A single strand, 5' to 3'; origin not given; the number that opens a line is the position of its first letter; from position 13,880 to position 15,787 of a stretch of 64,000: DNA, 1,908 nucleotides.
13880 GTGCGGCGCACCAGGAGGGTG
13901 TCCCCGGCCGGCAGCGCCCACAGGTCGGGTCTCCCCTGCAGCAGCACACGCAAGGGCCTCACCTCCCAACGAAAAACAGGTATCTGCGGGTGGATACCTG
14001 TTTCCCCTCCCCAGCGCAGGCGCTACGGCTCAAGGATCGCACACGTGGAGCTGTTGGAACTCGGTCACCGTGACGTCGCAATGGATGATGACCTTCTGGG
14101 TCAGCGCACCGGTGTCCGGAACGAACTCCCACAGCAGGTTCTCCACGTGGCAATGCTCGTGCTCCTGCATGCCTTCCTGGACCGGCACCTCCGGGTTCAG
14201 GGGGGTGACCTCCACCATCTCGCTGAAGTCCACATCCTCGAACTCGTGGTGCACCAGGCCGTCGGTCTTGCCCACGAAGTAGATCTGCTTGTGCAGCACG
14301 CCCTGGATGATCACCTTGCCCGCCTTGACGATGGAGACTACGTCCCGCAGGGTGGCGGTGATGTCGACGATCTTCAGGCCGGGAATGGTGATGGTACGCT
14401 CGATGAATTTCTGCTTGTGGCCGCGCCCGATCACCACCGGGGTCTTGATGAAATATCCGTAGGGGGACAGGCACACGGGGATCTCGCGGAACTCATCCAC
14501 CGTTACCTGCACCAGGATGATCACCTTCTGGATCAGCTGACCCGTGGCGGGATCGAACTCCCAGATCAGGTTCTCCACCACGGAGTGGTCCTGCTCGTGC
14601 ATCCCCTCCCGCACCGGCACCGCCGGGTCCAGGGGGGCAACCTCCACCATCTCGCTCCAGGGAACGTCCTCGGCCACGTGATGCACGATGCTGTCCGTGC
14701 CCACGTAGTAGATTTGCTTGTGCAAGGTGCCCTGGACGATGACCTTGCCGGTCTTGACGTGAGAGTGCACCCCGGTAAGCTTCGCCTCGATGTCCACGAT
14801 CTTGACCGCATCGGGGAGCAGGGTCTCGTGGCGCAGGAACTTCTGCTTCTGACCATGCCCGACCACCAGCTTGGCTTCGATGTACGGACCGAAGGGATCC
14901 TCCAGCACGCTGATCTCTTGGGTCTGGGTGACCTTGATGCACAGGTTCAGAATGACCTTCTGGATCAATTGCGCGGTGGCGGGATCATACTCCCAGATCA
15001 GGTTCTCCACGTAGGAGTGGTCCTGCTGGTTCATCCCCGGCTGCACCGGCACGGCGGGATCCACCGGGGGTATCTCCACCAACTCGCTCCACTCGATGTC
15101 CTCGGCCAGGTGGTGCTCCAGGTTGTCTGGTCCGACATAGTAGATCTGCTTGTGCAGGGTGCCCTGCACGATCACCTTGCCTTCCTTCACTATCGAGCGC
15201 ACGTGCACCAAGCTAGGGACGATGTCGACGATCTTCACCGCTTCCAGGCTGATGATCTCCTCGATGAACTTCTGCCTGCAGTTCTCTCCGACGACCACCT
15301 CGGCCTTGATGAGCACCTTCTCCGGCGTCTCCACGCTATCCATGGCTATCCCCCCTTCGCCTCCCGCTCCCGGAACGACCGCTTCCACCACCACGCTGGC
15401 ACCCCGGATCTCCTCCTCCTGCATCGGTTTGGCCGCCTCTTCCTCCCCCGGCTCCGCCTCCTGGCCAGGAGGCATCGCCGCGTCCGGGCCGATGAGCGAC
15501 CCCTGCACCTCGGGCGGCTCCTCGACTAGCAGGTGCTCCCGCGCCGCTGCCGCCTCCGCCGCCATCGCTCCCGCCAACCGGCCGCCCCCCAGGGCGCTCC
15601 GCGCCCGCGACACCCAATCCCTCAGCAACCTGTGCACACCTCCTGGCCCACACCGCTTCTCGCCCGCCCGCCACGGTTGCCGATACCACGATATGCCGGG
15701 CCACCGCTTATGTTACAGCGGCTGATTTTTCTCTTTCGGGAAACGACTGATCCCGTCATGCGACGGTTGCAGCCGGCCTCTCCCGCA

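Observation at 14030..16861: Two adjacent tandem-repeat DUF3794/SPOCS-like proteins embedded in the glycosyltransferase array: candidate coat/crust proteins and possible glycosylation substrates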

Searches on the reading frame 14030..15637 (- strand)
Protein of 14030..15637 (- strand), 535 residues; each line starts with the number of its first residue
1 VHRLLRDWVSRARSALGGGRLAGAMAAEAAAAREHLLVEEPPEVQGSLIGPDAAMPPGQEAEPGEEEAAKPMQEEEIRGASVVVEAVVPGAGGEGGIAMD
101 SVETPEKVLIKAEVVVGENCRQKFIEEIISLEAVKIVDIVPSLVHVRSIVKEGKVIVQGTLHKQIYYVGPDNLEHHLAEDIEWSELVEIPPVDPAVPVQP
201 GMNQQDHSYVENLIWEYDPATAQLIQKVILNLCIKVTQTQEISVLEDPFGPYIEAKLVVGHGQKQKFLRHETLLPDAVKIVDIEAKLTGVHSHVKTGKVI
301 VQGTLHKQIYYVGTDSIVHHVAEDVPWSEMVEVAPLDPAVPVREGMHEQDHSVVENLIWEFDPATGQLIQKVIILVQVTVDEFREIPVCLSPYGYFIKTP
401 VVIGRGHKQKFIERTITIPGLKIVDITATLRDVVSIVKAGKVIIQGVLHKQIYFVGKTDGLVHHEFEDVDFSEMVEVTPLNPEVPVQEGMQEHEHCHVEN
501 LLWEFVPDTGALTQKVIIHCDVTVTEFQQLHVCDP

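Call 3: search_protein_families(library=pfam, proteins=[window:14030-15637:-], max_evalue=0.01)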
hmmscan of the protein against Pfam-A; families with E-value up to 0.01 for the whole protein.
window:14030-15637:- (535 aa): 2 families
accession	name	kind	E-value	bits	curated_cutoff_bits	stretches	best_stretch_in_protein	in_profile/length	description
PF12673.12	SipL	-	1.2e-23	83.5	23.6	3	276-334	1-56/78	SipL, SPOCS domain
PF11178.13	DUF2963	-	0.0042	16.9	22.6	0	357-371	10-24/52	Protein of unknown function (DUF2963)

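Call 4: search_protein_families(library=ncbifam, proteins=[window:14030-15637:-], max_evalue=0.01)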
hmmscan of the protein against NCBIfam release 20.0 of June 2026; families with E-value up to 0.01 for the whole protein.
window:14030-15637:- (535 aa): 2 families
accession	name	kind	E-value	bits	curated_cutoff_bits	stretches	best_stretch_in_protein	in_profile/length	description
NF045794.1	CsxC_fam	subfamily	1.3e-08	35.2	135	0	412-495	31-115/203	CsxC family protein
TIGR04048.1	nitrile_sll0784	equivalog_domain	0.0081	15.2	502.6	0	382-436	40-93/301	Nit6803 family nitrilase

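Call 14: find_homologous_proteins(query=window:14033-15637:-, max_evalue=0.001)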
Query window:14033-15637:- (535 aa): 227 proteins with E <= 0.001 among 8000 candidates; the best 120 are listed.
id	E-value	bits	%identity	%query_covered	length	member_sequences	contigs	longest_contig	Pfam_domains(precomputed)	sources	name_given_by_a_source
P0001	0.0e+0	1181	100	99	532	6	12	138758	PF12673.13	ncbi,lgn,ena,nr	ncbi:MAG: DUF3794 domain-containing protein [Thermaerobacter sp.]|nr:DUF3794 domain-containing prote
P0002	3.9e-180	618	57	98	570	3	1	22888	PF12673.13,PF11178.14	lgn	-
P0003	2.1e-168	579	63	82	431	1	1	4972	PF12673.13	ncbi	-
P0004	9.5e-167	574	56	93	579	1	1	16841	PF12673.13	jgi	-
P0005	2.2e-166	573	54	99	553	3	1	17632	PF12673.13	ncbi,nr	ncbi:MAG: DUF3794 domain-containing protein, partial [Firmicutes bacterium]|nr:DUF3794 domain-contai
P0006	2.5e-166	573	52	82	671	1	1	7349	PF12673.13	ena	-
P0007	5.3e-164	565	60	81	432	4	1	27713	PF12673.13,PF27288.1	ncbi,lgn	-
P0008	9.3e-164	564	63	80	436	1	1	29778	PF12673.13,PF11178.14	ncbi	-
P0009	3.5e-163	562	62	82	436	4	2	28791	PF12673.13,PF11178.14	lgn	-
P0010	2.2e-162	560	50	82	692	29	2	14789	PF12673.13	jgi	jgi:hypothetical protein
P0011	3.1e-160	552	59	83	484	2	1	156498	PF12673.13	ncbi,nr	ncbi:MAG: DUF3794 domain-containing protein [Firmicutes bacterium]|nr:DUF3794 domain-containing prot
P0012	9.1e-157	541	59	83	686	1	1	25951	PF12673.13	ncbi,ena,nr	ncbi:MAG TPA: DUF3794 domain-containing protein [Firmicutes bacterium]|nr:DUF3794 domain-containing 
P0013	1.7e-156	540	59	79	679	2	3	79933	PF12673.13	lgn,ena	-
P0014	3.7e-156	539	57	80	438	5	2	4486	PF12673.13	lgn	-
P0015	1.2e-155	537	60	80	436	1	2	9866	PF12673.13,PF11178.14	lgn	-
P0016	3.8e-153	529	57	80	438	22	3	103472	PF12673.13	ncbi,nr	ncbi:MAG: hypothetical protein PWR07_833 [Bacillota bacterium]|nr:DUF3794 domain-containing protein 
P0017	7.4e-149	515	56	81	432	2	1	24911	PF12673.13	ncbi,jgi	jgi:hypothetical protein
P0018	8.9e-147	508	57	80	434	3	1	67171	PF12673.13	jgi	-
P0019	3.6e-142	493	52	82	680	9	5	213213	PF12673.13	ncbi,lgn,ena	-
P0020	1.1e-141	491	56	81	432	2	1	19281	PF12673.13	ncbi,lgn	ncbi:MAG: DUF3794 domain-containing protein [Bacillota bacterium]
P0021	3.6e-141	490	56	81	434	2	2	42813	PF12673.13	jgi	jgi:hypothetical protein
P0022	6.3e-139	482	52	82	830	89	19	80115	PF12673.13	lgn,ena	-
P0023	1.1e-138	481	50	82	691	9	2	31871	PF12673.13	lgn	-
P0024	1.7e-138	481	51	82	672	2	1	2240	PF12673.13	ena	-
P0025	2.6e-138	480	54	82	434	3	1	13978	PF12673.13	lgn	-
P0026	2.9e-137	477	51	82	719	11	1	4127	PF12673.13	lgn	-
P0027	1.6e-136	474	49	88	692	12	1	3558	PF12673.13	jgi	-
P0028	6.4e-136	472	50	83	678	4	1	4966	PF12673.13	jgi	jgi:hypothetical protein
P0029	1.3e-134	468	50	82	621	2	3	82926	PF12673.13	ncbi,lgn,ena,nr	ncbi:MAG: DUF3794 domain-containing protein [Firmicutes bacterium]|nr:DUF3794 domain-containing prot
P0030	2.7e-132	460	54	81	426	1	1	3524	PF12673.13,PF11178.14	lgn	-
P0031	8.4e-132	459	49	83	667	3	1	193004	PF12673.13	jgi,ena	-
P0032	3.0e-129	450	61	64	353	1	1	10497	PF12673.13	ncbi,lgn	-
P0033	8.1e-104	366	60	54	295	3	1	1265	PF12673.13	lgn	-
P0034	1.1e-96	343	36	71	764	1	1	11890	PF12673.13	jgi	jgi:hypothetical protein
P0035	2.5e-83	299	37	79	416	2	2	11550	PF12673.13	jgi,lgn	jgi:hypothetical protein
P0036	2.4e-81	292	38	79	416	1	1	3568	PF12673.13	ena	-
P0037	9.6e-80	287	37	79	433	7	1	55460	PF12673.13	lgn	-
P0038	1.4e-77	280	37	79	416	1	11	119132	PF12673.13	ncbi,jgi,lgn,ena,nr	ncbi:MAG TPA: DUF3794 domain-containing protein [Bacillota bacterium]|nr:DUF3794 domain-containing p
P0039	1.4e-77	280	36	75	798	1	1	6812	PF12673.13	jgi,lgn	-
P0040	3.0e-77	279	37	79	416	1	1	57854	PF12673.13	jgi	jgi:hypothetical protein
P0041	6.1e-77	278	35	77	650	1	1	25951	PF12673.13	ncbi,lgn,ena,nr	ncbi:MAG TPA: DUF3794 domain-containing protein [Firmicutes bacterium]|nr:DUF3794 domain-containing 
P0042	3.0e-76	275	30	86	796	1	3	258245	PF12673.13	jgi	jgi:hypothetical protein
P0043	7.1e-75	271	34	76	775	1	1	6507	PF12673.13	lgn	-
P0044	8.1e-75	271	35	75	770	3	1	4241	PF12673.13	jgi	-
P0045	2.4e-72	262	35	80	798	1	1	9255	PF12673.13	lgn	-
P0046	1.0e-71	260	33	71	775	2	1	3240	PF12673.13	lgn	-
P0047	1.3e-70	257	35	75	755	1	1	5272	PF12673.13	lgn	-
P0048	1.9e-70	256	33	71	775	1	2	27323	PF12673.13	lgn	-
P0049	3.1e-70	255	34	75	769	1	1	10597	PF12673.13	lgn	-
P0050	8.0e-70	254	34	71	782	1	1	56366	PF12673.13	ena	-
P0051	1.0e-69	254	33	76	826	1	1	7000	PF12673.13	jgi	jgi:hypothetical protein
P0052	1.4e-68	250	32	76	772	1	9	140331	PF12673.13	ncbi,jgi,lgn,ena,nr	ncbi:MAG TPA: DUF3794 domain-containing protein [Bacillota bacterium]|jgi:hypothetical protein|nr:DU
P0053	3.1e-68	249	34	76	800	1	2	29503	PF12673.13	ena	-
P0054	5.3e-68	248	34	76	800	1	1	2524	PF12673.13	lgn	-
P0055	1.0e-67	247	33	99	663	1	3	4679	PF12673.13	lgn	-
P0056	1.2e-67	247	38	79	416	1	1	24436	PF12673.13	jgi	-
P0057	1.7e-67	246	38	79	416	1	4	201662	PF12673.13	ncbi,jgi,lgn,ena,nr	ncbi:MAG TPA: DUF3794 domain-containing protein [Bacillota bacterium]|nr:DUF3794 domain-containing p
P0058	1.9e-67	246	38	79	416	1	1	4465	PF12673.13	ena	-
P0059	7.5e-67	244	38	79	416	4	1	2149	PF12673.13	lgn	-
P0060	1.4e-66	243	38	79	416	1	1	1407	PF12673.13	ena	-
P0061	2.4e-66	243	38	79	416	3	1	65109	PF12673.13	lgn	-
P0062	3.0e-66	242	38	79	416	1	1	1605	PF12673.13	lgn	-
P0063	3.9e-66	242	33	99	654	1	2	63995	PF12673.13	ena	-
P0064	6.4e-66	241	38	79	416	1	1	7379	PF12673.13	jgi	jgi:hypothetical protein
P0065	1.1e-65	241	34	75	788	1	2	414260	PF12673.13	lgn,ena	-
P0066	1.1e-65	240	36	79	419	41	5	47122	PF12673.13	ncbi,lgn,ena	-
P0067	4.8e-65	238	39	79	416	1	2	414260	PF12673.13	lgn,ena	-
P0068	6.0e-65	238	39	79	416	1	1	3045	PF12673.13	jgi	jgi:hypothetical protein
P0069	9.6e-65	237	37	79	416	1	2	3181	PF12673.13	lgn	-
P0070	1.5e-64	237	39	79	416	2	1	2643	PF12673.13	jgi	jgi:ribosome biogenesis SPOUT family RNA methylase Rps3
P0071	1.6e-64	237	39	79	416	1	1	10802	PF12673.13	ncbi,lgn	ncbi:MAG: DUF3794 domain-containing protein [Bacillota bacterium]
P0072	2.0e-64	236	37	82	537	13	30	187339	PF12673.13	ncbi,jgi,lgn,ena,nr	ncbi:MAG: hypothetical protein PWR06_1281 [Thermoanaerobacteraceae bacterium]|jgi:ribosome biogenesi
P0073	2.9e-64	236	39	79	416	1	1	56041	PF12673.13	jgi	jgi:hypothetical protein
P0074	3.1e-64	236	32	76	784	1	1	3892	PF12673.13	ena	-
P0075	6.7e-64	235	38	79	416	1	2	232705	PF12673.13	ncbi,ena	-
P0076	7.1e-64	235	38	79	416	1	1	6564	PF12673.13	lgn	-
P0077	1.1e-63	234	37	79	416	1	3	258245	PF12673.13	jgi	jgi:ribosome biogenesis SPOUT family RNA methylase Rps3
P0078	1.5e-63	233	33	79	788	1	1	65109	PF12673.13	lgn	-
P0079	1.9e-63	233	33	81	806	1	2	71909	PF12673.13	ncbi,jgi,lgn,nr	ncbi:MAG TPA: hypothetical protein DDW65_17280 [Firmicutes bacterium]|jgi:hypothetical protein|nr:hy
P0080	1.9e-63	233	38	79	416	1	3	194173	PF12673.13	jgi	jgi:ribosome biogenesis SPOUT family RNA methylase Rps3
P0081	1.9e-63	233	38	79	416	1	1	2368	PF12673.13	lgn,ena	-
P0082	3.4e-63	232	39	79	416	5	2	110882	PF12673.13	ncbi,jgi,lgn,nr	ncbi:MAG TPA: hypothetical protein DDW65_06435 [Firmicutes bacterium]|jgi:hypothetical protein|nr:hy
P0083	4.0e-63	232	34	65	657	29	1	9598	PF12673.13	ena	-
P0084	5.2e-63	232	38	79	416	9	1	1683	PF12673.13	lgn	-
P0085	5.6e-63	232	38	82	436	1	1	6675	PF12673.13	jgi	jgi:ribosome biogenesis SPOUT family RNA methylase Rps3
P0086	1.2e-62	230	39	79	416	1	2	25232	PF12673.13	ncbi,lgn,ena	-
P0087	1.3e-62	230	38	79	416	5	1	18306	PF12673.13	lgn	-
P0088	1.6e-62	230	38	79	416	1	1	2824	PF12673.13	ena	-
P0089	1.6e-62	230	38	79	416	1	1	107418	PF12673.13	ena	-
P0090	2.6e-62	229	38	79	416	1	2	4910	PF12673.13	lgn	-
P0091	2.7e-62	229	38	79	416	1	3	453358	PF12673.13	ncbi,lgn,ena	-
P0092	3.6e-62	229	38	79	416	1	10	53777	PF12673.13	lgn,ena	-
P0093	3.7e-62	229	38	79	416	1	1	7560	PF12673.13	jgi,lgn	-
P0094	4.9e-62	228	39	79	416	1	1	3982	PF12673.13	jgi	jgi:hypothetical protein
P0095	6.2e-62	228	38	79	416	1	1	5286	PF12673.13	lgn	-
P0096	7.3e-62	228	38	79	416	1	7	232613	PF12673.13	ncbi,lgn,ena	-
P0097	1.0e-61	227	36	79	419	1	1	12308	PF12673.13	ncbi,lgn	-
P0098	1.1e-61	227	38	79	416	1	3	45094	PF12673.13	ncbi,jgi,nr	ncbi:MAG TPA: hypothetical protein DDW50_11155 [Firmicutes bacterium]|jgi:hypothetical protein|nr:hy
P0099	1.4e-61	227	37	79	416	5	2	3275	PF12673.13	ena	-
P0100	1.8e-61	227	38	79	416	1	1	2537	PF12673.13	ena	-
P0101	1.9e-61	226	38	79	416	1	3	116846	PF12673.13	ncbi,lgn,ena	-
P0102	2.1e-61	226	37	79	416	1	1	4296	PF12673.13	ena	-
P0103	2.5e-61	226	37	79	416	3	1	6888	PF12673.13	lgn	-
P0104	3.2e-61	226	35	71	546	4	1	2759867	PF12673.13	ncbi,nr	ncbi:hypothetical protein TepRe1_0795 [Tepidanaerobacter acetatoxydans Re1]|nr:hypothetical protein 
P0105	4.0e-61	225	38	79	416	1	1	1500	PF12673.13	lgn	-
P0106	5.7e-61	225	40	69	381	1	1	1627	PF12673.13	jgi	-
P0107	8.5e-61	224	38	79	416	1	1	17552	PF12673.13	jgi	jgi:hypothetical protein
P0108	8.8e-61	224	39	79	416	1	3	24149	PF12673.13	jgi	jgi:hypothetical protein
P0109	1.1e-60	224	38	79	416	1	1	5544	PF12673.13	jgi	jgi:hypothetical protein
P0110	1.2e-60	224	35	79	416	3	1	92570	PF12673.13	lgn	-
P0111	1.3e-60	224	32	71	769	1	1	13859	PF12673.13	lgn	-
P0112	1.9e-60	223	33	80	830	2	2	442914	PF12673.13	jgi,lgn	jgi:hypothetical protein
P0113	2.6e-60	223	33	75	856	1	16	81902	PF12673.13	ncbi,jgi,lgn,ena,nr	ncbi:MAG TPA: DUF3794 domain-containing protein [Firmicutes bacterium]|jgi:hypothetical protein|nr:D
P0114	4.6e-60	222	35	77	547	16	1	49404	PF12673.13,PF25250.1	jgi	-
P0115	6.3e-60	221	36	79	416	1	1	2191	PF12673.13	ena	-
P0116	8.2e-60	221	38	79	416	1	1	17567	PF12673.13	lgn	-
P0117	8.8e-60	221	37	79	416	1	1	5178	PF12673.13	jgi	jgi:hypothetical protein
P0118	1.3e-59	220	34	77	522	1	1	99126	PF12673.13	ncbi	-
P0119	1.3e-59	220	36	82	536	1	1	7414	PF12673.13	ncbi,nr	ncbi:MAG: DUF3794 domain-containing protein [Bacillota bacterium]|nr:DUF3794 domain-containing prote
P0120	1.4e-59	220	30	76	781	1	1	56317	PF12673.13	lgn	-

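Call 34: predict_structure(alignment_id=A1)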
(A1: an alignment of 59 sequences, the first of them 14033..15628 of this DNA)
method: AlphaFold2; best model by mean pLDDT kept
length: 532 residues; sequences in the alignment: 59
mean_pLDDT: 87.1   pTM: 0.71
mean pLDDT of the five models: 87.1, 86.6, 86.5, 86.0, 85.8
residues with pLDDT >= 90: 426; 70-90: 5; 50-70: 20; < 50: 81
segments of 3 or more residues with pLDDT < 50: 16-47, 49-52, 55-96
pLDDT, mean of each block of 10 residues (from residue 1): 58 49 45 38 38 45 41 39 42 52 92 98 97 98 97 98 98 98 97 96 97 98 98 97 96 97 98 98 97 97 98 98 98 94 95 98 98 97 96 97 98 97 97 96 98 97 98 96 95 96 97 98 96 76
secondary structure, 60 per line:
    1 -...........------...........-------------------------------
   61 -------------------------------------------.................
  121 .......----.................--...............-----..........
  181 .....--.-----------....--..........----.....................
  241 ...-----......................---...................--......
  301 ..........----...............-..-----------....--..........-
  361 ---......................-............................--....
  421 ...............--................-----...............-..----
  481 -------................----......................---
elements in order: H2-12 H19-29 E104-127 E132-148 E151-165 E171-185 E200-203 E206-215 E220-243 E249-270 E274-292 E295-310 E315-329 E344-347 E350-359 E364-385 E387-414 E417-435 E438-453 E459-473 E488-503 E508-529

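Call 39: fold_search(model_id=the predicted structure, library=pdb)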
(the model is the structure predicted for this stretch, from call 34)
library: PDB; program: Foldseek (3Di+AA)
matches with E <= 10: 621; with E <= 0.001: 0
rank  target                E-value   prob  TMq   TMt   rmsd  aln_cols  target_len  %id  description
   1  8co1_A1               2.7e-03  0.08  0.06  0.06  37.7       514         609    8  Type II Secretion System (released 2024-04-10)
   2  5j7o_C                5.5e-03  0.10  0.08  0.07  37.7       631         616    8  Faustovirus major capsid protein (released 2016-05-18)
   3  6w6m_A                1.6e-02  0.15  0.08  0.10  29.1       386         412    9  Single particle cryoEM structure of V. cholerae Type IV competence pilus secretin PilQ (released 2020-10-14)
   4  1bp1                  1.8e-02  0.20  0.09  0.11  26.5       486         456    8  CRYSTAL STRUCTURE OF BPI, THE HUMAN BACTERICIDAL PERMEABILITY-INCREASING PROTEIN (released 1997-09-04)
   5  5j7o_E                2.1e-02  0.04  0.06  0.05  35.1       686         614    9  Faustovirus major capsid protein (released 2016-05-18)
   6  9u5s_A                5.1e-02  0.07  0.07  0.08  30.0       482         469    8  The structure of the BfpBG complex in the T4bP system (released 2025-11-05)
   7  9k8v_A                5.9e-02  0.11  0.08  0.10  28.7       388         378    7  Cryo-EM structure of the Type II secretion system protein from Vibrio cholerae (released 2025-10-29)
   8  8s34_A                5.9e-02  0.07  0.09  0.08  29.5       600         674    8  Ferric-mycobactin receptor (FemA) in complex with aeruginic acid (released 2025-02-26)
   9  4m4d_B                9.4e-02  0.09  0.08  0.10  27.8       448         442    7  Crystal structure of lipopolysaccharide binding protein (released 2013-10-30)
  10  6q15_A                1.0e-01  0.04  0.07  0.07  29.8       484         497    9  Structure of the Salmonella SPI-1 injectisome needle complex (released 2019-10-23)
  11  5j7o_D                1.0e-01  0.03  0.06  0.06  34.5       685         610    9  Faustovirus major capsid protein (released 2016-05-18)
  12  5zdh_A                1.1e-01  0.04  0.07  0.08  34.6       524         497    9  CryoEM structure of ETEC Pilotin-Secretin AspS-GspD complex (released 2018-04-18)
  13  5wq8_A                1.3e-01  0.08  0.08  0.08  28.4       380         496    9  CryoEM structure of type II secretion system secretin GspD in Vibrio cholerae (released 2016-12-28)
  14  4m4d_A                1.4e-01  0.08  0.08  0.10  28.1       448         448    8  Crystal structure of lipopolysaccharide binding protein (released 2013-10-30)
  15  4frt_B                1.4e-01  0.03  0.07  0.09  29.0       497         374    7  Crystal Structure of Pseudomonas aeruginosa OccK7 (OpdD) (released 2013-07-24)
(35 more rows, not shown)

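Call 41: find_encoding_contigs(protein=P0011, flank=10000, max_places=1)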
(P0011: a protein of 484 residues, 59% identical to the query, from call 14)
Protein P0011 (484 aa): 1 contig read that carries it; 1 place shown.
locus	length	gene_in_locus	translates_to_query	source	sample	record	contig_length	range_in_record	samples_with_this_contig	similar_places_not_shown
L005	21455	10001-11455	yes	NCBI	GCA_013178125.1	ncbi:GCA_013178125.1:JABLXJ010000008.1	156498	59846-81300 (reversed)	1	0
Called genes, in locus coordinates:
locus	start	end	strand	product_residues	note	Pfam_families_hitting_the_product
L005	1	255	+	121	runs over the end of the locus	PF00188:CAP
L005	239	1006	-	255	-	PF01520:Amidase_3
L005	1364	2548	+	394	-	PF20706:GT4-conflict (weak), PF00534:Glycos_transf_1, PF13692:Glyco_trans_1_4, PF13524:Glyco_trans_1_2 (weak)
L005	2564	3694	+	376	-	PF00534:Glycos_transf_1, PF13692:Glyco_trans_1_4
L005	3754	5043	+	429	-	PF13579:Glyco_trans_4_4 (weak), PF13439:Glyco_transf_4 (weak), PF00534:Glycos_transf_1 (weak), PF13692:Glyco_trans_1_4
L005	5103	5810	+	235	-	PF00535:Glycos_transf_2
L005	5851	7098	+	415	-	PF13439:Glyco_transf_4 (weak), PF20706:GT4-conflict, PF00534:Glycos_transf_1, PF13692:Glyco_trans_1_4, PF13524:Glyco_trans_1_2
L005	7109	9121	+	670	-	PF12673:SipL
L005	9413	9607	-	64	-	-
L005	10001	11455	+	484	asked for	PF12673:SipL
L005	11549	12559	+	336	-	PF00534:Glycos_transf_1, PF13692:Glyco_trans_1_4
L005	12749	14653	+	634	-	-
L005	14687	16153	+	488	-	PF01471:PG_binding_1, PF00704:Glyco_hydro_18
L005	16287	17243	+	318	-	PF01073:3Beta_HSD (weak), PF01370:Epimerase, PF02719:Polysacc_synt_2, PF04321:RmlD_sub_bind (weak), PF16363:GDP_Man_Dehyd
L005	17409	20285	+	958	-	PF00690:Cation_ATPase_N, PF00122:E1-E2_ATPase, PF13246:Cation_ATPase, PF00702:Hydrolase, PF08282:Hydrolase_3 (faint), PF00689:Cation_ATPase_C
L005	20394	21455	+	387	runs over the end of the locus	PF02771:Acyl-CoA_dh_N, PF02770:Acyl-CoA_dh_M, PF00441:Acyl-CoA_dh_1, PF08028:Acyl-CoA_dh_2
